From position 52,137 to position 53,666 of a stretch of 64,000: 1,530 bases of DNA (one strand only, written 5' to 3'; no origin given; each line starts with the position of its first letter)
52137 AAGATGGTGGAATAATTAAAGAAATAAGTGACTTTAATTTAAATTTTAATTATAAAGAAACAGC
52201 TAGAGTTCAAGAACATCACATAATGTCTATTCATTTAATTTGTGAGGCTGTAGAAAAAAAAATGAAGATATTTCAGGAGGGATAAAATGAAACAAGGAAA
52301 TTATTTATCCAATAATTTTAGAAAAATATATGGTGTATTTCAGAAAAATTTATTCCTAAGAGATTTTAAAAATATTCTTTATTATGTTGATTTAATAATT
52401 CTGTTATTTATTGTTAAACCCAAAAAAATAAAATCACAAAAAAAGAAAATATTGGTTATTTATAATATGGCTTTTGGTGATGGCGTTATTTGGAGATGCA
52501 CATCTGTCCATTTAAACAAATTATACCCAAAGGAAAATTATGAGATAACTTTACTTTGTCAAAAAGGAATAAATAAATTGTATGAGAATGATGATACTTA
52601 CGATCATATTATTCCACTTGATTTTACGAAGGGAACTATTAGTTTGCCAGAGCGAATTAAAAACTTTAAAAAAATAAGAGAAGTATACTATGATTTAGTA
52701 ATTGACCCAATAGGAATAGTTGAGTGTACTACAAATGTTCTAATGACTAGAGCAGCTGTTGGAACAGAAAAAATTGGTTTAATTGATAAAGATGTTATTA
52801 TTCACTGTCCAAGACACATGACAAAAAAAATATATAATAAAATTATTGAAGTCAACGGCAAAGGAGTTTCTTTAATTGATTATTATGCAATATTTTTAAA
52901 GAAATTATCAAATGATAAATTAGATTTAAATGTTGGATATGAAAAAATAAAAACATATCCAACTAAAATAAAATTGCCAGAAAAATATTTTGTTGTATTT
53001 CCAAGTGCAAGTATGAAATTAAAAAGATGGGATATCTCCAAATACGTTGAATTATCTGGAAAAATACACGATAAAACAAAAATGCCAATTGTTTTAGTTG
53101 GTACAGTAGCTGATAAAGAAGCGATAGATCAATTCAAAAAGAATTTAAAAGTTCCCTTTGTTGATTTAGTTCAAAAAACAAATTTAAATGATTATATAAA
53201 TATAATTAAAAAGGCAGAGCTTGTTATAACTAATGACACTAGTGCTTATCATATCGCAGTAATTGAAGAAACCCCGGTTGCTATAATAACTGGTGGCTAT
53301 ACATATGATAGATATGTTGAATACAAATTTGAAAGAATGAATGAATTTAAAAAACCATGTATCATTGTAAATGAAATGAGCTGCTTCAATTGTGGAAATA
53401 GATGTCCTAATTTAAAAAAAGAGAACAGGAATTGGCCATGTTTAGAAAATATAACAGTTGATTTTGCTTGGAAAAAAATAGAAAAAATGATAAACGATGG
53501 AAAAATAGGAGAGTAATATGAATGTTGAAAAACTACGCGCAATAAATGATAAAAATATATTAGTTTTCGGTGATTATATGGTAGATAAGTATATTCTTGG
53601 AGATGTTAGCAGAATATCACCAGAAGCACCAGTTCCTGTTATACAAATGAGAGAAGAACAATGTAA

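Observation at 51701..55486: Complete ADP-heptose pathway (gmhA, GT9 heptosyltransferase, hldE, gmhB) inside a Gram-positive-type glycan locus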

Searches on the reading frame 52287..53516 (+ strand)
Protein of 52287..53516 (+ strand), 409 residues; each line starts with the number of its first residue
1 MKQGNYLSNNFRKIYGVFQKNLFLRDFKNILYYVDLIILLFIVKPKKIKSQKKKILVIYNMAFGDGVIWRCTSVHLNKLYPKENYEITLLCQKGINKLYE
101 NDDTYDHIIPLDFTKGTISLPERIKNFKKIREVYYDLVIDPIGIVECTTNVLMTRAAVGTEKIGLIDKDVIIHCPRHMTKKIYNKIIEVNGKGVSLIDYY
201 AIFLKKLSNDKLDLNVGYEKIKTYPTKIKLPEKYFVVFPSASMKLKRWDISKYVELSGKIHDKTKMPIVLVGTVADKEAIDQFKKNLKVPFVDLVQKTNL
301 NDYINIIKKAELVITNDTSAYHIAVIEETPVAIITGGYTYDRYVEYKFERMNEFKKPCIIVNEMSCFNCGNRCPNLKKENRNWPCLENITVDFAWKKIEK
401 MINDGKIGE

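Call 4: search_protein_families(library=pfam, proteins=[window:52287-53516:+])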
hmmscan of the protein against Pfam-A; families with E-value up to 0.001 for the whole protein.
window:52287-53516:+ (409 aa): 1 family
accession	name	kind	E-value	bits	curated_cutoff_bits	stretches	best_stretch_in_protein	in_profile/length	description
PF01075.23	Glyco_transf_9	-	9.6e-20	71.4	22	1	125-331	3-205/247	Glycosyltransferase family 9 (heptosyltransferase)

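Call 5: search_protein_families(library=ncbifam, proteins=[window:52287-53516:+])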
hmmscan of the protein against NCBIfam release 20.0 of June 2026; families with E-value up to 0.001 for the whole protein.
window:52287-53516:+ (409 aa): 7 families
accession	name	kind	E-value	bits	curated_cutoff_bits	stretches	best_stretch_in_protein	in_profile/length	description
TIGR02195.1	heptsyl_trn_II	equivalog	9e-18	64.5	134.6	1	214-402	154-338/339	lipopolysaccharide heptosyltransferase II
TIGR02193.1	heptsyl_trn_I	equivalog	9.4e-14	51.4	185.3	1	54-331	1-277/320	lipopolysaccharide heptosyltransferase I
NF007742.0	PRK10422.1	equivalog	5.5e-12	45.1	467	1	51-340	4-293/352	lipopolysaccharide core heptosyltransferase RfaQ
NF008162.0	PRK10916.1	equivalog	4e-09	36.1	569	1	245-336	194-288/348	ADP-heptose--LPS heptosyltransferase RfaF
NF008204.0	PRK10964.1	equivalog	1.4e-08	34.2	437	1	122-334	74-278/322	lipopolysaccharide heptosyltransferase RfaC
TIGR02201.1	heptsyl_trn_III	equivalog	2.1e-05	23.7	170.2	1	55-335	2-286/344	putative lipopolysaccharide heptosyltransferase III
TIGR04414.1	hepto_Aah_TibC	equivalog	0.00034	19.7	200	1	224-385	196-358/374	autotransporter strand-loop-strand O-heptosyltransferase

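Call 9: find_homologous_proteins(query=window:52287-53516:+)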
Query window:52287-53516:+ (409 aa): 195 proteins with E <= 0.001 among 8000 candidates; the best 120 are listed.
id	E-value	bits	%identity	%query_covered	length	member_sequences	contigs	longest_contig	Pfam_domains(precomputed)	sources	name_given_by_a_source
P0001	8.8e-273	922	100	100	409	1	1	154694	PF01075.24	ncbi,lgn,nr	ncbi:MAG: glycosyltransferase family 9 protein [Bacilli bacterium]|nr:glycosyltransferase family 9 p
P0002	1.0e-189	649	68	100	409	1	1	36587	PF01075.24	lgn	-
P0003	2.0e-171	589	62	100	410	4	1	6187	PF01075.24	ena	-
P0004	1.7e-168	579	60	100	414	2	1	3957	PF01075.24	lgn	-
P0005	2.8e-168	578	61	100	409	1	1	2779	PF01075.24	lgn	-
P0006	1.0e-167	576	62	100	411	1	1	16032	PF01075.24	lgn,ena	-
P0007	1.5e-167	576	60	100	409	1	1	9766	PF01075.24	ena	-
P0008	2.1e-167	575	62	100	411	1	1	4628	PF01075.24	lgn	-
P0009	2.1e-167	575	64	99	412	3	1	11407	PF01075.24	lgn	-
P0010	3.2e-167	575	61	100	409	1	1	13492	PF01075.24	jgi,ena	-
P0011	3.4e-165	568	60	98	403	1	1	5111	PF01075.24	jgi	-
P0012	1.6e-164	566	59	100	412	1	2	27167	PF01075.24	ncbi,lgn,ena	-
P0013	4.0e-159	548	60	99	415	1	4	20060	PF01075.24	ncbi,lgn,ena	-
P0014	2.1e-157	542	59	99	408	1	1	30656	PF01075.24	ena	-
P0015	2.2e-157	542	59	99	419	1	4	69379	PF01075.24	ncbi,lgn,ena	-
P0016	3.7e-156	538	58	99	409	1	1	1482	PF01075.24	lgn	-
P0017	1.1e-154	533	59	100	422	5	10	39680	PF01075.24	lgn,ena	-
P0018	2.9e-154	532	58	98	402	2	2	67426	PF01075.24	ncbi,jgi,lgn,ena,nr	ncbi:MAG: glycosyltransferase family 9 protein [Firmicutes bacterium]|nr:glycosyltransferase family 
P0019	8.7e-154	530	58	100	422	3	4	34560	PF01075.24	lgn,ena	-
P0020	3.2e-151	522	56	100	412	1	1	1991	PF01075.24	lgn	-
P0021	3.5e-151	522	55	99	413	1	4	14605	PF01075.24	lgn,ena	-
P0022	7.0e-150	518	57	99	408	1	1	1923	PF01075.24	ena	-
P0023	1.4e-149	517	55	98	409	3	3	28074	PF01075.24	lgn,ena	-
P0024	2.2e-149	516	56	100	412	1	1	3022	PF01075.24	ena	-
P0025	4.1e-149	515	56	100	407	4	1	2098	PF01075.24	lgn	-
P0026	3.1e-144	499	56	98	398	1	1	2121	PF01075.24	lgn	-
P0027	4.9e-144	498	57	98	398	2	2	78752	PF01075.24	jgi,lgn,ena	-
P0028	5.0e-144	498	55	100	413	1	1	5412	PF01075.24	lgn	-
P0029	2.3e-142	493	55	100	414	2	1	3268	PF01075.24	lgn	-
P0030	7.3e-142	491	52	96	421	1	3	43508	PF01075.24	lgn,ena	-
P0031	1.0e-141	491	55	99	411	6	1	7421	PF01075.24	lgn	-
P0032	1.3e-141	490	54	99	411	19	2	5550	PF01075.24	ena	-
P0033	1.4e-140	487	55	99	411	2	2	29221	PF01075.24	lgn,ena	-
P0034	1.4e-140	487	55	98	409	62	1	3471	PF01075.24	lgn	-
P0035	2.0e-139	483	53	98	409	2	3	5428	PF01075.24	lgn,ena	-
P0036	3.6e-137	476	53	100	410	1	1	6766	PF01075.24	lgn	-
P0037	2.4e-136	473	53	99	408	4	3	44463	PF01075.24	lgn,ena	-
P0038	5.8e-136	472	52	99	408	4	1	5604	PF01075.24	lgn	-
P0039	1.3e-131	457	53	98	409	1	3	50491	PF01075.24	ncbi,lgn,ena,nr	ncbi:MAG: glycosyltransferase family 9 protein [Bacilli bacterium]|nr:glycosyltransferase family 9 p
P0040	2.2e-131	457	51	100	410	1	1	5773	PF01075.24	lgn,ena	-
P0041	3.8e-130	453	51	98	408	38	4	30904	PF01075.24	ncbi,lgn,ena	-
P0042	4.7e-130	452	52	97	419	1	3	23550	PF01075.24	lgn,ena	-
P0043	1.7e-129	450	49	100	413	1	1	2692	PF01075.24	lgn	-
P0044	1.8e-129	450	52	98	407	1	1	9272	PF01075.24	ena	-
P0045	1.1e-128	448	50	99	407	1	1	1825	PF04230.20,PF01075.24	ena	-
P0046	4.9e-128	446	51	99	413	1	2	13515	PF01075.24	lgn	-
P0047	7.8e-128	445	51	99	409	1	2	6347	PF01075.24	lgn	-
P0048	2.0e-127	444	50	98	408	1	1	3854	PF01075.24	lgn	-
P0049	1.3e-126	441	50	100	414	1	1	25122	PF01075.24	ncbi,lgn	-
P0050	1.8e-126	441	51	99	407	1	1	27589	PF01075.24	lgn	-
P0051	3.3e-126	440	49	100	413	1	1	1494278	PF01075.24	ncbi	-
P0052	4.2e-126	439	52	100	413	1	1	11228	PF01075.24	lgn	-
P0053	5.1e-126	439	52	99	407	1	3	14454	PF01075.24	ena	-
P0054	6.1e-126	439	50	99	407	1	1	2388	PF01075.24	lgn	-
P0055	7.2e-126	438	50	99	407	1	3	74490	PF01075.24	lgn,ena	-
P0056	8.1e-126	438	51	98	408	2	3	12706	PF01075.24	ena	-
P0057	3.0e-125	436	49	99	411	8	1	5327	PF01075.24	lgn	-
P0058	7.3e-125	435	50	99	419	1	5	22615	PF01075.24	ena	-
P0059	9.8e-125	435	48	100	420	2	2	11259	PF01075.24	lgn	-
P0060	1.3e-124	434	51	99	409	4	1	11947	PF01075.24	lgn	-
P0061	1.6e-124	434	48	98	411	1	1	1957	PF01075.24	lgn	-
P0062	5.4e-124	432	50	99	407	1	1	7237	PF01075.24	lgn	-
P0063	6.7e-124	432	47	99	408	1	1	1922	PF01075.24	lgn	-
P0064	4.8e-123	429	50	98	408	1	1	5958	PF01075.24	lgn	-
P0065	8.1e-123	428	48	99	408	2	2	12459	PF01075.24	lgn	-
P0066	1.0e-122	428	48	99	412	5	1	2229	PF01075.24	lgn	-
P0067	1.0e-122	428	45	100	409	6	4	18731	PF01075.24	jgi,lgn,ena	-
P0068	1.1e-122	428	49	98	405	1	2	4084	PF01075.24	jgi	-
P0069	1.2e-122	428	48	99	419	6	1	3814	PF01075.24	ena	-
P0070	1.3e-122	428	48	99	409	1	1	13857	PF01075.24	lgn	-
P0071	1.7e-122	427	50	99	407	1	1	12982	PF01075.24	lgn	-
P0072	3.0e-122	427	50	99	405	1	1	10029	PF01075.24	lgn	-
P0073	1.3e-121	425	49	99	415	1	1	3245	PF01075.24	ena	-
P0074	6.2e-121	422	50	98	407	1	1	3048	PF01075.24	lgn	-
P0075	9.1e-120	418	46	100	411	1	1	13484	PF01075.24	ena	-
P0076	1.3e-119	418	48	99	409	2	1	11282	PF01075.24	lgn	-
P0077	3.0e-119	417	47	99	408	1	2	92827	PF01075.24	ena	-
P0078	3.0e-119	417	50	99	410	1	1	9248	PF01075.24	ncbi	-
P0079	3.7e-119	416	48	99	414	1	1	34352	PF01075.24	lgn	-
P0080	3.7e-118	413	46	98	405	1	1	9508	PF01075.24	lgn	-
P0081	6.8e-118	412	47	98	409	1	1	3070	PF01075.24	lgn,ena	-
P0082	9.8e-118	412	48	99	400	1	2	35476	PF01075.24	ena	-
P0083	1.3e-116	408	47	99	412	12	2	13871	PF01075.24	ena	-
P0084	1.8e-116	408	47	98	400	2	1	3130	PF01075.24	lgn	-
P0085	8.1e-116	405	47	97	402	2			PF01075.24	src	-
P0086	1.7e-115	404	48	99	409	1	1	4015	PF01075.24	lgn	-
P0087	3.5e-115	403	46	99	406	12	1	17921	PF01075.24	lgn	-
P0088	4.5e-115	403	45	98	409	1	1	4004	PF01075.24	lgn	-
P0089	1.1e-114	402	49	91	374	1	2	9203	PF01075.24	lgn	-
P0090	1.4e-114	401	48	96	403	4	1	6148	PF01075.24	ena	-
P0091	2.8e-114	400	48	99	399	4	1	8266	PF01075.24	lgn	-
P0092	4.3e-114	400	45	98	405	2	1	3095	PF01075.24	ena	-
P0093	7.1e-114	399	47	98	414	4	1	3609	PF01075.24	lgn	-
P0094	1.4e-113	398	48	99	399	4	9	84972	PF01075.24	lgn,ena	-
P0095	2.2e-113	397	45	99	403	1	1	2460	PF01075.24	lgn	-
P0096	1.8e-112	394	48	99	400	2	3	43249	PF01075.24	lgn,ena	-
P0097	3.0e-112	394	47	99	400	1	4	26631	PF01075.24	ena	-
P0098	2.0e-111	391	46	99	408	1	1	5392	PF01075.24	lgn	-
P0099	5.7e-111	389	47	94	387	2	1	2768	PF01075.24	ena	-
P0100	9.4e-111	389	47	99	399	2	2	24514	PF01075.24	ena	-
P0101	5.1e-109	383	46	98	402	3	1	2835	PF01075.24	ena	-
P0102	2.1e-107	378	43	99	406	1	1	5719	PF01075.24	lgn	-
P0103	1.4e-106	375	43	99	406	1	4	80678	PF01075.24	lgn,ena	-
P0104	6.3e-106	373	44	97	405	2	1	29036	PF01075.24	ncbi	-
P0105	2.7e-105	371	42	97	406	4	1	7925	PF01075.24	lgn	-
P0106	3.3e-103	364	48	98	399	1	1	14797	PF01075.24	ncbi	-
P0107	6.3e-103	363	45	98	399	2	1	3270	PF04230.20,PF01075.24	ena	-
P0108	1.7e-102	361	47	95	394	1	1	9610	PF01075.24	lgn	-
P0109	3.6e-102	360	42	98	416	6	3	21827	PF01075.24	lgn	-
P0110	1.7e-101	358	42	97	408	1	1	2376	PF01075.24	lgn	-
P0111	2.7e-101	358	43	99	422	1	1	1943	PF01075.24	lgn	-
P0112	3.8e-100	354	39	99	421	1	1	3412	PF01075.24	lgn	-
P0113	4.7e-100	353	39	99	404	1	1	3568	PF01075.24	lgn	-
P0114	9.0e-100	353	45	97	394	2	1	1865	PF01075.24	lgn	-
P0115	1.8e-99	352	40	97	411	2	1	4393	PF01075.24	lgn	-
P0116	7.2e-99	350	44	92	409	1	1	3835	PF01075.24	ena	-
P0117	1.9e-98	348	40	99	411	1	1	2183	PF01075.24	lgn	-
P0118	3.5e-98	347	39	98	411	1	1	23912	PF01075.24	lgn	-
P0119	1.0e-97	346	42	95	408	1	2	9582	PF01075.24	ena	-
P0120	2.1e-97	345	41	98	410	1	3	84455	PF01075.24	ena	-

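Call 10: find_encoding_contigs(protein=P0001, flank=10000, max_places=4)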
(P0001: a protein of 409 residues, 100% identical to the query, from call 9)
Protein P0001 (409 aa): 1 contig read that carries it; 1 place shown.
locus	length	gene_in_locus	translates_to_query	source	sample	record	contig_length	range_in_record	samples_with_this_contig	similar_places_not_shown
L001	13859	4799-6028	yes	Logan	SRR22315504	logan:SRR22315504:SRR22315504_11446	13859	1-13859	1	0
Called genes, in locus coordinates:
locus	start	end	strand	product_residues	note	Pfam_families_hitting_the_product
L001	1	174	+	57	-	?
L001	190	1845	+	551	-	PF09913:DUF2142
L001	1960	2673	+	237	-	PF00535:Glycos_transf_2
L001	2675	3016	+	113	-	PF10066:DUF2304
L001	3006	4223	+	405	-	-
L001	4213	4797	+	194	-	PF13580:SIS_2, PF01380:SIS (weak)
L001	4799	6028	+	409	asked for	PF01075:Glyco_transf_9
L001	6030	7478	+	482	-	PF00294:PfkB, PF08543:Phos_pyr_kin (faint), PF01467:CTP_transf_like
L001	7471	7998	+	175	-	PF00702:Hydrolase (faint), PF08645:PNK3P (weak), PF13419:HAD_2 (faint)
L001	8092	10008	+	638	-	-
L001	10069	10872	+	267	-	PF01183:Glyco_hydro_25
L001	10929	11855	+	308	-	PF00535:Glycos_transf_2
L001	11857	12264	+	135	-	PF04138:GtrA_DPMS_TM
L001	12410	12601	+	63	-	-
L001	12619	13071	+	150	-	-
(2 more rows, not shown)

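Call 15: search_solved_structures(query=A1, max_evalue=1, show_alignments=3)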
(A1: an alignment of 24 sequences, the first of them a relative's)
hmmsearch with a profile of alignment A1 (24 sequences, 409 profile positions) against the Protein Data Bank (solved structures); distinct sequences matched with E-value up to 1: 5.
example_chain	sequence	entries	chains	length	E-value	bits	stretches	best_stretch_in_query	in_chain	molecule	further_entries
1psw_A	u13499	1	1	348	4.7e-10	42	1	244-334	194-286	ADP-HEPTOSE LPS HEPTOSYLTRANSFERASE II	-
3tov_A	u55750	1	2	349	1.8e-09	40.1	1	52-336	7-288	Glycosyl transferase family 9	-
6dfe_A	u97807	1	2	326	1.7e-06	30.3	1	55-331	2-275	ADP-heptose--LPS heptosyltransferase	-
2gt1_A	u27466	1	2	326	1.7e-06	30.3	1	55-331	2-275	Lipopolysaccharide heptosyltransferase-1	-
2h1f_A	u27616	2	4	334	1.8e-06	30.2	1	55-331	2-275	Lipopolysaccharide heptosyltransferase-1 | Lipopolysaccharide heptosyltransferase 1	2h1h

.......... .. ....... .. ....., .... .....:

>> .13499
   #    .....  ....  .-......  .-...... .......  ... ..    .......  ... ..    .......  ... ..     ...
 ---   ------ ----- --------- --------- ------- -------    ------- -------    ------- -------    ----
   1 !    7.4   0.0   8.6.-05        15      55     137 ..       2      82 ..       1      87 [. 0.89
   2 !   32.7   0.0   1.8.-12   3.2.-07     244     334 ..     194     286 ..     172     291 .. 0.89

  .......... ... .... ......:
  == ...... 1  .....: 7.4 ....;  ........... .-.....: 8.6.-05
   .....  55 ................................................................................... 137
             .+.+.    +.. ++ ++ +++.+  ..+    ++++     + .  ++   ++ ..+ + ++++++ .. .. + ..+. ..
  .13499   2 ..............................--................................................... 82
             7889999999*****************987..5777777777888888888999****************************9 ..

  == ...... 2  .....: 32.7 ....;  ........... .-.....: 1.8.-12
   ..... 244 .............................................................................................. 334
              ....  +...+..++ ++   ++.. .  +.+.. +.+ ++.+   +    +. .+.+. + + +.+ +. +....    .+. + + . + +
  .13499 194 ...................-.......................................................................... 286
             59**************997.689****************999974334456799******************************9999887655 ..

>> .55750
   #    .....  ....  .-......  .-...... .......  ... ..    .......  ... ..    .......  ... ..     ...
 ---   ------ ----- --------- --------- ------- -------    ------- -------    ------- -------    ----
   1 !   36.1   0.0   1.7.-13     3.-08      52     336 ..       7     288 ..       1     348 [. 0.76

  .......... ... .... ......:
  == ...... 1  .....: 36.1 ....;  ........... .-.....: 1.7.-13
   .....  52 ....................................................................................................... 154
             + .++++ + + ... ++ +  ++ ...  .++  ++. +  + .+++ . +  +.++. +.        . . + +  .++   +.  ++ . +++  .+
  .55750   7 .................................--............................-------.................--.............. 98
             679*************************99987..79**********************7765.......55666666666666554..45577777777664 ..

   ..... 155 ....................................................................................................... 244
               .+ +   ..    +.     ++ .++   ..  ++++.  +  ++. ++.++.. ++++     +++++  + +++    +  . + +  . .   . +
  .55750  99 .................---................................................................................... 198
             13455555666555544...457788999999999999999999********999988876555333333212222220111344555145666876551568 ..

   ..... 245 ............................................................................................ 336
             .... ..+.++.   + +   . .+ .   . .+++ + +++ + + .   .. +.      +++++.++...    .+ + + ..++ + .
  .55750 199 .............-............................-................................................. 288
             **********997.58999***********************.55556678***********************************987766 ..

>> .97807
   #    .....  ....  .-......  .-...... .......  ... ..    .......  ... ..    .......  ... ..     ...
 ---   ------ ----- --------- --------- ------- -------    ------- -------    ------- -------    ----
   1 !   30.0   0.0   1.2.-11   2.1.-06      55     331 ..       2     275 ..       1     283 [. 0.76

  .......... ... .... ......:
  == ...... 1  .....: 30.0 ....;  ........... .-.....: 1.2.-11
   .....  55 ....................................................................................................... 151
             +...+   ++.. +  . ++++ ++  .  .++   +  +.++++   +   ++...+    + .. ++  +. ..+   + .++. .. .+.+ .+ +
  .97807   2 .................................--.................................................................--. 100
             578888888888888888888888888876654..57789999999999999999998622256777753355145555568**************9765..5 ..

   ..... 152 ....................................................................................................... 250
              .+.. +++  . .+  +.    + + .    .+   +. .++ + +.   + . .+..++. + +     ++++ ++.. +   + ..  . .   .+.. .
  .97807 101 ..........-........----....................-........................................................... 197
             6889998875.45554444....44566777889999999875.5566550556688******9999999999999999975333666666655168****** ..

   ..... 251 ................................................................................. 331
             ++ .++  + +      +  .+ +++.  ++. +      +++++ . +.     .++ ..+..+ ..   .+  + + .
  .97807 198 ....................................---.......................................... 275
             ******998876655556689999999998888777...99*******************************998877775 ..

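Call 16: find_related_loci(query=A1, collection=genome_contigs, flank=10000)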
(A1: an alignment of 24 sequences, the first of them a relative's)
Query A1 (409 aa) in genome_contigs; peptide patterns used: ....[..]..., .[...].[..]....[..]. (x = any residue, [..] = any of these).
52 stretches matched a pattern; 24 encode a relative of the query (tblastn E <= 1e-3); 24 distinct loci.
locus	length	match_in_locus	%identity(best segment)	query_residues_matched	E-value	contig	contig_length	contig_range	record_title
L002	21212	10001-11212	59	5-408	4e-154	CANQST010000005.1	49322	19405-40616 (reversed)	MAG: uncultured Bacilli bacterium isolate Lapin-032__bin60 genome assembly, contig: Lapin-032__NODE_1210_length_49322_co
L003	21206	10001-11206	55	6-405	1e-140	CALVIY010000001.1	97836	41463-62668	MAG: uncultured Bacilli bacterium isolate BRZ_N__bin132 genome assembly, contig: BRZ_N__NODE_590_length_97836_cov_28.059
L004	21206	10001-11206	55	6-405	1e-140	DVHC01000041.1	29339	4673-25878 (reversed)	MAG TPA_asm: Candidatus Onthousia excrementipullorum isolate CHK184-20233 CHK184__C127983_L29339_ERR3414579, whole genom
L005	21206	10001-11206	54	6-405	4e-139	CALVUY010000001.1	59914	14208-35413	MAG: uncultured Bacilli bacterium isolate BRZ_EQ__bin120 genome assembly, contig: BRZ_EQ__NODE_1116_length_59914_cov_9.0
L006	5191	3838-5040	55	6-405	2e-140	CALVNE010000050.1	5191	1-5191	MAG: uncultured Clostridia bacterium isolate BRZ_EH__bin128 genome assembly, contig: BRZ_EH__NODE_28458_length_5191_cov_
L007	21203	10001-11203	55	6-405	3e-139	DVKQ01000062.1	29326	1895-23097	MAG TPA_asm: Candidatus Onthousia faecipullorum isolate CHK195-26880 CHK195__C201875_L29326_ERR3414590, whole genome sho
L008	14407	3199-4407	51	3-404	1e-133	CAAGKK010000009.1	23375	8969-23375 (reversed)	MAG TPA_asm: Clostridia bacterium, isolate HGM13634, WGS project CAAGKK010000000 data, contig: SRS476302_106_k119_64323,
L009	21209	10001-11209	51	3-404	1e-133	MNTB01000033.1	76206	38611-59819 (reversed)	MAG: Firmicutes bacterium CAG:321_26_22 Ley3_66761_scaffold_472, whole genome shotgun sequence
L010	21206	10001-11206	53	2-403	3e-131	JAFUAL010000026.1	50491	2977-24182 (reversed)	MAG: Bacilli bacterium isolate RGIG4316 Roe_deer_Duodenum.Co__c194273, whole genome shotgun sequence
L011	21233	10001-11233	49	1-408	3e-124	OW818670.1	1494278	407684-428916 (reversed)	metagenome genome assembly, chromosome: 1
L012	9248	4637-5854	50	1-404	4e-124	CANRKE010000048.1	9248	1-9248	MAG: uncultured Bacilli bacterium isolate Lapin-024__bin21 genome assembly, contig: Lapin-024__NODE_9310_length_9248_cov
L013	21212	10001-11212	50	1-404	2e-122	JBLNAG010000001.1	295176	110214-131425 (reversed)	MAG: Ignavibacteriales bacterium isolate MAG183 PRJNA951521_bin41_renamed_0, whole genome shotgun sequence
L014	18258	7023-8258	48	5-404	3e-119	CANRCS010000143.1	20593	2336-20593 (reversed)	MAG: uncultured Bacilli bacterium isolate Lapin-027__bin35 genome assembly, contig: Lapin-027__NODE_2320_length_20593_co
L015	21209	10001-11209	47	8-409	2e-116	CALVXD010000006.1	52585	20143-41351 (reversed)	MAG: uncultured Bacilli bacterium isolate BRZ_FH__bin48 genome assembly, contig: BRZ_FH__NODE_716_length_52585_cov_14.25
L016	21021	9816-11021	46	1-402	2e-113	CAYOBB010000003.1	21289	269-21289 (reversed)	MAG TPA_asm: uncultured Clostridium sp. isolate SRP222994_co1_39 genome assembly, contig: NODE_5050_length_21289_cov_9.3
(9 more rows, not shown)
